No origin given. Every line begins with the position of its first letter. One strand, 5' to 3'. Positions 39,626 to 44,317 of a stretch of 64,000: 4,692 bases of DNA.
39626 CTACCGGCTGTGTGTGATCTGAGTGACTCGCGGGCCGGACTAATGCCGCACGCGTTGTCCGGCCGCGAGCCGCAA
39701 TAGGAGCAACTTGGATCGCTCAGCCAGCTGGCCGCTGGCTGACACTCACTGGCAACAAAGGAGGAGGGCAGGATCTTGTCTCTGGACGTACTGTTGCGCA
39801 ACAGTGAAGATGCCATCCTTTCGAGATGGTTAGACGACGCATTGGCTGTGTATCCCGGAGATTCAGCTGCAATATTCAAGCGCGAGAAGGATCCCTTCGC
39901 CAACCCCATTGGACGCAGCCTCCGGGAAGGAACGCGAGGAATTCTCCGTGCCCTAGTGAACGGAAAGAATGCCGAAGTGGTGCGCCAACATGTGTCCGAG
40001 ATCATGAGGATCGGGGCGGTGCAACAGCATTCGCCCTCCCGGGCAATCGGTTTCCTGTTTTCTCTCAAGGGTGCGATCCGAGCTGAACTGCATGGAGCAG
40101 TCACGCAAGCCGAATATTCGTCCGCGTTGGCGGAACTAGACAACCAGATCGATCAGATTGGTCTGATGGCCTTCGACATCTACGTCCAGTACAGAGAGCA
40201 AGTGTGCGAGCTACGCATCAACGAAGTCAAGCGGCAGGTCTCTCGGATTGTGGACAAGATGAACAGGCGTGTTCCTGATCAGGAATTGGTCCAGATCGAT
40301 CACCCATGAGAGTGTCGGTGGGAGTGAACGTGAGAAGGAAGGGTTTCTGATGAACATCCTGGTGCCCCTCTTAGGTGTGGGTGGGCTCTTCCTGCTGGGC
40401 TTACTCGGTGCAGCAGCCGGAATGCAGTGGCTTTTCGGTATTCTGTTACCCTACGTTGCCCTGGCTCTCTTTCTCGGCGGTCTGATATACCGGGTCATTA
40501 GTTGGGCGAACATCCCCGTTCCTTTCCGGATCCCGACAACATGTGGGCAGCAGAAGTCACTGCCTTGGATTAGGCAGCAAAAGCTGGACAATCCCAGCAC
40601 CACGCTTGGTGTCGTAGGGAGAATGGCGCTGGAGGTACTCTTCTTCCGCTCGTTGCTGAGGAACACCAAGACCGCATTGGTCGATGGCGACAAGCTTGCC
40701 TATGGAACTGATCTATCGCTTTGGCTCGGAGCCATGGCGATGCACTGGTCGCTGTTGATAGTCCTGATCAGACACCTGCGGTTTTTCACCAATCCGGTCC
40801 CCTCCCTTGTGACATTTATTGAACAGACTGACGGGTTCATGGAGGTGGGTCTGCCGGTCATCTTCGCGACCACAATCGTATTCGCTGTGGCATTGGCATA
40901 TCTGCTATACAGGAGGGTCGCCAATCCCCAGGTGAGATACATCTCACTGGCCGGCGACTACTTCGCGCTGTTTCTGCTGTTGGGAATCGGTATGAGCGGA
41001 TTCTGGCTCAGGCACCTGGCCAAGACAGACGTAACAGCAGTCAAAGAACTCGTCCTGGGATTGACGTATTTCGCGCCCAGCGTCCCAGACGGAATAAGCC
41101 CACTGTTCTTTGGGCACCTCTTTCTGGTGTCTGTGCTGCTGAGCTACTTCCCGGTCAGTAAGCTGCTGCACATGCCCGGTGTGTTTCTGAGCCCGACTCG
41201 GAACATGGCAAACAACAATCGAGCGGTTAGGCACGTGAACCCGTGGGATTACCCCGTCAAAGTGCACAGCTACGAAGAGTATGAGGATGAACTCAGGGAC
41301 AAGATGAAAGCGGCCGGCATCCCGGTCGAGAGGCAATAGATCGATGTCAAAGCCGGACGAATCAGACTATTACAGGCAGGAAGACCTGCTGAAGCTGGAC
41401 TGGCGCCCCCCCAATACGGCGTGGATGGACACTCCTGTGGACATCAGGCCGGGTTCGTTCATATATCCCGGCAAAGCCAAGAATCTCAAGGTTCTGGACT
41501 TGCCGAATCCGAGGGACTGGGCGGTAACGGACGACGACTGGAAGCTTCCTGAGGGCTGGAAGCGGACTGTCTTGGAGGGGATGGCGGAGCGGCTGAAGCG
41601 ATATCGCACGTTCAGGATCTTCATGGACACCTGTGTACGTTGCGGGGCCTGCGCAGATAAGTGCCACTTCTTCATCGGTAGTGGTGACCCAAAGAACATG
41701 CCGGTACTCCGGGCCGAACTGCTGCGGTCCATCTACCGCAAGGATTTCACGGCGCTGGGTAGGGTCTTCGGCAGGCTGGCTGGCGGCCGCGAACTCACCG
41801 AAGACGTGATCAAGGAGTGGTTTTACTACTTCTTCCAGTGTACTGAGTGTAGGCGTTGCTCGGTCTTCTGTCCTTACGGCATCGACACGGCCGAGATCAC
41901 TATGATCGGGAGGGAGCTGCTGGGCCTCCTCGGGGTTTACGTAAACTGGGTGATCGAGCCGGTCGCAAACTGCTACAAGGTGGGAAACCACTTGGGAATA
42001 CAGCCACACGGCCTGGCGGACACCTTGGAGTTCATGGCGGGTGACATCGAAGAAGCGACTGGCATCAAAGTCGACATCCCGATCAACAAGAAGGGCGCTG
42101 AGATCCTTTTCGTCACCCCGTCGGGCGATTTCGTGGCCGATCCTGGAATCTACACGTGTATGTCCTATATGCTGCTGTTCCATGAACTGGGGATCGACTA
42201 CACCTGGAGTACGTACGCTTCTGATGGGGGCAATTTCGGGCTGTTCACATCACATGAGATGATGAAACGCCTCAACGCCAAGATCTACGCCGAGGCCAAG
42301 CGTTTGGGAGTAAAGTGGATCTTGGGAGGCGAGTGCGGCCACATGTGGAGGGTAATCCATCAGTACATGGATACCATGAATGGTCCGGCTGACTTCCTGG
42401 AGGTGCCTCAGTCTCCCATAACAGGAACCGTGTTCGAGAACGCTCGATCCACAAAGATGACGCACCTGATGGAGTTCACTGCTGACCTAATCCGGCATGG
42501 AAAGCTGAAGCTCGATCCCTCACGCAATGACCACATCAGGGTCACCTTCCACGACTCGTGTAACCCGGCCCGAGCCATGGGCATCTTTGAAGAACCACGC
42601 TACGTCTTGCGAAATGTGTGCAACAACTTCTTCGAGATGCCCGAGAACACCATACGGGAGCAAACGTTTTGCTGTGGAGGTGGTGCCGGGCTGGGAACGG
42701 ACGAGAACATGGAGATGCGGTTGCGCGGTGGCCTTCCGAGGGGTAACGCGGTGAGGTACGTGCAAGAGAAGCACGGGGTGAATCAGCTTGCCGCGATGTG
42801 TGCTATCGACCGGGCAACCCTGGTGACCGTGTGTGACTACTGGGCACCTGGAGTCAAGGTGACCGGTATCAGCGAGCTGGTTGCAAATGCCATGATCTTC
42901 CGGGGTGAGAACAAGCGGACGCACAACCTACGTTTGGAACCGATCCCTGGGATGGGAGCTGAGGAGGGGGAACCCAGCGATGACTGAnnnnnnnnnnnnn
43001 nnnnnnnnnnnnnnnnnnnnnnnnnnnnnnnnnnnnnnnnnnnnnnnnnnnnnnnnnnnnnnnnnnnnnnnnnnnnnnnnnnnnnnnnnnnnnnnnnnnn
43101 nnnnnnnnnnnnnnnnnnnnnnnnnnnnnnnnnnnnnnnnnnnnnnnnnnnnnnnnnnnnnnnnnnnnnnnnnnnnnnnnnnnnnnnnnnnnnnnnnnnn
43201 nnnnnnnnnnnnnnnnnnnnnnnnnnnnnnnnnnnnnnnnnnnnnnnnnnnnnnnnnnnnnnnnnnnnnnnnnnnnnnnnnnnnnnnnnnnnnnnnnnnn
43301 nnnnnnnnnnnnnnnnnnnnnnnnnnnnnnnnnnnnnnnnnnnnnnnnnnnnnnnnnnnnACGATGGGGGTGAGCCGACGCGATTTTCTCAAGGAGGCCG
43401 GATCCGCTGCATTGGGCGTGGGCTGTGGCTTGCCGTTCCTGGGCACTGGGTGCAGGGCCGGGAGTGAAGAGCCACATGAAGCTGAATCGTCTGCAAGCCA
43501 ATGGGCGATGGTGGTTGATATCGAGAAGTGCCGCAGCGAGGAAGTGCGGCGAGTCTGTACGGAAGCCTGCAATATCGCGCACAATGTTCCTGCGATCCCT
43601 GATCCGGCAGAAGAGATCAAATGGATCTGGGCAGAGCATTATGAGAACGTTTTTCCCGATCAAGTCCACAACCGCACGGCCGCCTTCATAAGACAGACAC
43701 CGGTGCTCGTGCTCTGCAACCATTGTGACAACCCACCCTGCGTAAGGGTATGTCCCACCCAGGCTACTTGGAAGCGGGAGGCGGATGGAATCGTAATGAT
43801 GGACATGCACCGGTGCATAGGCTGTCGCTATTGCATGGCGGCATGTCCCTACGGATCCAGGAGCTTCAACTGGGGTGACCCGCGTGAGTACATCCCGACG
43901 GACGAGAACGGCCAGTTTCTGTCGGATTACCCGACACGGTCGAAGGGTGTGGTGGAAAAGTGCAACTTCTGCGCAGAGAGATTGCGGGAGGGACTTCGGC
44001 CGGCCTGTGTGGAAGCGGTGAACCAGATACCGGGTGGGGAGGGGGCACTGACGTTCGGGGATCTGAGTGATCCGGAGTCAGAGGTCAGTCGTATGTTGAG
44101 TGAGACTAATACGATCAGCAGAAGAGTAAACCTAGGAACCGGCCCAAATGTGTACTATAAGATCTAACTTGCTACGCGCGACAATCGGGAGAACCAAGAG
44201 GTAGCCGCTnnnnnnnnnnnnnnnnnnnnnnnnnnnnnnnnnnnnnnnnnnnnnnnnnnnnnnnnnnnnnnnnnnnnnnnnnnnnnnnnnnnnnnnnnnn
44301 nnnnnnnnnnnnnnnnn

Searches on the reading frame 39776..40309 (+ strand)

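Call 53: search_protein_families(library=pfam, proteins=[window:39776-40309:+], max_evalue=0.001)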
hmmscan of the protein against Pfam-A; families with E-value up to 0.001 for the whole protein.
window:39776-40309:+ (177 aa): 1 family
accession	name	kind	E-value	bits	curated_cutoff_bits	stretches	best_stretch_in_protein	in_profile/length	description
PF14361.12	RsbRD_N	-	2.9e-17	63.7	24.3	1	4-105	2-103/104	RsbT co-antagonist protein rsbRD N-terminal domain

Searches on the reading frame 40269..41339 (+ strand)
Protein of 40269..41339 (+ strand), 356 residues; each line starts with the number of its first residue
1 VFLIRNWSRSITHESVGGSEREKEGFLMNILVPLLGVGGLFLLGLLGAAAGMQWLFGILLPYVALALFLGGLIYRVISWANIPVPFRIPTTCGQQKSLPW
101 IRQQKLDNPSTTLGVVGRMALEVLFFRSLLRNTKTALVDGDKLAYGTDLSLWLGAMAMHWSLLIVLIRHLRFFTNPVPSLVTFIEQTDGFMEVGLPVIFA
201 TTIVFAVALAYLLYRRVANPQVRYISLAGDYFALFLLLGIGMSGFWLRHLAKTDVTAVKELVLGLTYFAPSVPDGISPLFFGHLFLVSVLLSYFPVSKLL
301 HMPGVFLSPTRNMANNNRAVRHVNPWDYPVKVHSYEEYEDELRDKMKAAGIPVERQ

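Call 67: search_protein_families(library=pfam, proteins=[window:40269-41339:+], max_evalue=0.0001)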
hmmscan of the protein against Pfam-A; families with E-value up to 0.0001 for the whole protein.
window:40269-41339:+ (356 aa): 1 family
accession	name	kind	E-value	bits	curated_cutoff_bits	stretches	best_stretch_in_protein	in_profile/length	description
PF02665.19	Nitrate_red_gam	-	5.9e-13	49.4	22.9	1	150-302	43-199/217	Nitrate reductase gamma subunit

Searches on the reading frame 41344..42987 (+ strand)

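Call 67: search_protein_families(library=pfam, proteins=[window:41344-42987:+], max_evalue=0.0001)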
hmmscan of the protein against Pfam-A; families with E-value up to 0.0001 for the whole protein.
window:41344-42987:+ (547 aa): 7 families
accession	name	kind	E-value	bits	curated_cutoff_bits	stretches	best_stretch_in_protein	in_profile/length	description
PF13183.11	Fer4_8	-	3.6e-11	43.9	27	1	94-180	2-68/68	4Fe-4S dicluster domain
PF13534.11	Fer4_17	-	3.5e-09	37.5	22.2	1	97-181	2-61/61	4Fe-4S dicluster domain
PF12838.12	Fer4_7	-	6.3e-07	30.2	27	0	85-109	26-50/52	4Fe-4S dicluster domain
PF13187.11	Fer4_9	-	9.1e-07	29.3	27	0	162-179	33-50/52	4Fe-4S dicluster domain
PF13237.11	Fer4_10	-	2.5e-06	27.8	25.5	0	165-179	8-22/53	4Fe-4S dicluster domain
PF12797.12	Fer4_2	-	3.5e-05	23.9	24.5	0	94-108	7-21/22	4Fe-4S binding domain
PF00037.32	Fer4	-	8.9e-05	22.6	21.1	0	92-107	3-18/24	4Fe-4S binding domain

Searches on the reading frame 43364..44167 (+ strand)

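Call 67: search_protein_families(library=pfam, proteins=[window:43364-44167:+], max_evalue=0.0001)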
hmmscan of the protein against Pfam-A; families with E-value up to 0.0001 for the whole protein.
window:43364-44167:+ (267 aa): 8 families
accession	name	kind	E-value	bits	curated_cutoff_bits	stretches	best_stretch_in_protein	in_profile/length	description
PF13247.11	Fer4_11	-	4.7e-20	72.1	26.2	1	117-170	9-63/100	4Fe-4S dicluster domain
PF13237.11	Fer4_10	-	8.5e-09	35.6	25.5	1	117-162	8-53/53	4Fe-4S dicluster domain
PF13187.11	Fer4_9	-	1.3e-07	31.9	27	1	118-164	2-50/52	4Fe-4S dicluster domain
PF12838.12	Fer4_7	-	1.4e-07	32.3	27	1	118-164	2-51/52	4Fe-4S dicluster domain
PF12837.12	Fer4_6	-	2.5e-06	27.6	25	1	146-164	4-22/24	4Fe-4S binding domain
PF00037.32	Fer4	-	1.4e-05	25.2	21.1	1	147-164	4-21/24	4Fe-4S binding domain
PF13183.11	Fer4_8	-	3.3e-05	24.8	27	0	148-203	2-57/68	4Fe-4S dicluster domain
PF25160.1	LdpA_Fe-S-bd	-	6e-05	23.2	27.6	1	121-164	5-41/49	LdpA Fe-S cluster-binding domain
